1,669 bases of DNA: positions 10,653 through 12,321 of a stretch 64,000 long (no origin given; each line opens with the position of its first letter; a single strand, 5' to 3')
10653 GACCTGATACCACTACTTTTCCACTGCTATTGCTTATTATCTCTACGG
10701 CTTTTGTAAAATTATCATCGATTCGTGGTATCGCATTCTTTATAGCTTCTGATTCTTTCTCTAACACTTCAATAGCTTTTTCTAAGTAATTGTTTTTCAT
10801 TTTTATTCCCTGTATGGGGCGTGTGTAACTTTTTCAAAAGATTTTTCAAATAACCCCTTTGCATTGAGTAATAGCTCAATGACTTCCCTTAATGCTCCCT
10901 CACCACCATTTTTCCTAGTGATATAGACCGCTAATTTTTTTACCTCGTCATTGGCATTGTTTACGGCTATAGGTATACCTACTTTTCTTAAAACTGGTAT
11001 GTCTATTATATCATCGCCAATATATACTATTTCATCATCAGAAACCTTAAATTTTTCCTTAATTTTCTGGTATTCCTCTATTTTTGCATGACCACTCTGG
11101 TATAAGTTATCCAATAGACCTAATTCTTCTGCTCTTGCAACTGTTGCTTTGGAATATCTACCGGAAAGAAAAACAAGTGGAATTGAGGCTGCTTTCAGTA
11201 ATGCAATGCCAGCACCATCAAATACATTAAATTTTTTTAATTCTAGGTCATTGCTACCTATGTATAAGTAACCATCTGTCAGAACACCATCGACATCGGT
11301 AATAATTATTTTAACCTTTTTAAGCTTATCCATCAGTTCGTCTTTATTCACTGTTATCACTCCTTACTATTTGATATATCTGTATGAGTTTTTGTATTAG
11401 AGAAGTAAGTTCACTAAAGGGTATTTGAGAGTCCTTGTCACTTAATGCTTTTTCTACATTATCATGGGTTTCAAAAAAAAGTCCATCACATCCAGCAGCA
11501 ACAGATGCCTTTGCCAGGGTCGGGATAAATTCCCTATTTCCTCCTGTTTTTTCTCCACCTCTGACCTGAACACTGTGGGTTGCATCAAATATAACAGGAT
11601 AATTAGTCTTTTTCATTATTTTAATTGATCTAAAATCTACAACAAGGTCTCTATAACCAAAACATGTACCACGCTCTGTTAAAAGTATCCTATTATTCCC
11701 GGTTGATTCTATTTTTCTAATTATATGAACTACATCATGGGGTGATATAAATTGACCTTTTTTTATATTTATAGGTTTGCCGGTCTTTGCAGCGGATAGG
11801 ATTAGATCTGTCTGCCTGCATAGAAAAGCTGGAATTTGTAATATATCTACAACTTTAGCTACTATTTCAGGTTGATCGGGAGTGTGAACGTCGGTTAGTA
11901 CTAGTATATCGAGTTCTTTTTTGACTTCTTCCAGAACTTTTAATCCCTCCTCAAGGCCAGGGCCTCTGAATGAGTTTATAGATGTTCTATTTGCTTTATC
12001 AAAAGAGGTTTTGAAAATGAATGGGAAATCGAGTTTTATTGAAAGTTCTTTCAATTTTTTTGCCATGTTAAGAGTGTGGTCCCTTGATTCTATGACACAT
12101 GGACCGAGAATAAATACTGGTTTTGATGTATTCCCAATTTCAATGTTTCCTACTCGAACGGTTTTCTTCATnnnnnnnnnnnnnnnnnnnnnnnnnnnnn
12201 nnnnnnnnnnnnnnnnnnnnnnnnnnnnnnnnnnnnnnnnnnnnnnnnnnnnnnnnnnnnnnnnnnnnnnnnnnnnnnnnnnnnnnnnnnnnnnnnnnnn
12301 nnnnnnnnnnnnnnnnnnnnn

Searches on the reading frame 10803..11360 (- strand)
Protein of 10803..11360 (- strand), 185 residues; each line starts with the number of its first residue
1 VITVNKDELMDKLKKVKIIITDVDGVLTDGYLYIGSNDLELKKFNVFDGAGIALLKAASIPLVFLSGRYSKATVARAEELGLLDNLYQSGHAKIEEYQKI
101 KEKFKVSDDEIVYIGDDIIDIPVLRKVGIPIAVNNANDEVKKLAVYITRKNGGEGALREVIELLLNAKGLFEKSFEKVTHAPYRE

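Call 53: search_protein_families(library=pfam, proteins=[window:10803-11360:-], max_evalue=1e-8)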
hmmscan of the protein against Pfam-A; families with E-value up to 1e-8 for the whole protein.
window:10803-11360:- (185 aa): 2 families
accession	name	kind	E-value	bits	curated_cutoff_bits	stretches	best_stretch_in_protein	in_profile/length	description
PF08282.18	Hydrolase_3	-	3.8e-13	50.2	20.9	1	86-155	181-250/255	haloacid dehalogenase-like hydrolase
PF00702.32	Hydrolase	-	3.6e-09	37.7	26.4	0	52-128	107-191/191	haloacid dehalogenase-like hydrolase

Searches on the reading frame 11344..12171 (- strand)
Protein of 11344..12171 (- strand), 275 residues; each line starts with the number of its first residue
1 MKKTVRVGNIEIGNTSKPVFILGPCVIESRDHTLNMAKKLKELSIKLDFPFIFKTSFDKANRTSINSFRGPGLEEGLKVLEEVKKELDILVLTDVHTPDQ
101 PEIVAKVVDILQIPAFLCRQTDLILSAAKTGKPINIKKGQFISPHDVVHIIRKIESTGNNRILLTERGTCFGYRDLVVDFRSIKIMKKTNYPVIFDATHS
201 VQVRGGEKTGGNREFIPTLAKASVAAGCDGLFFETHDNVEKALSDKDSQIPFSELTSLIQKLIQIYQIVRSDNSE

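Call 53: search_protein_families(library=pfam, proteins=[window:11344-12171:-], max_evalue=1e-8)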
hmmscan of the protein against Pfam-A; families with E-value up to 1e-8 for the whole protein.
window:11344-12171:- (275 aa): 1 family
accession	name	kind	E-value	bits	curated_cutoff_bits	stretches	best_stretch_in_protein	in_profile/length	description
PF00793.26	DAHP_synth_1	-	2.8e-73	246.6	25.5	1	9-265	9-264/270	DAHP synthetase I family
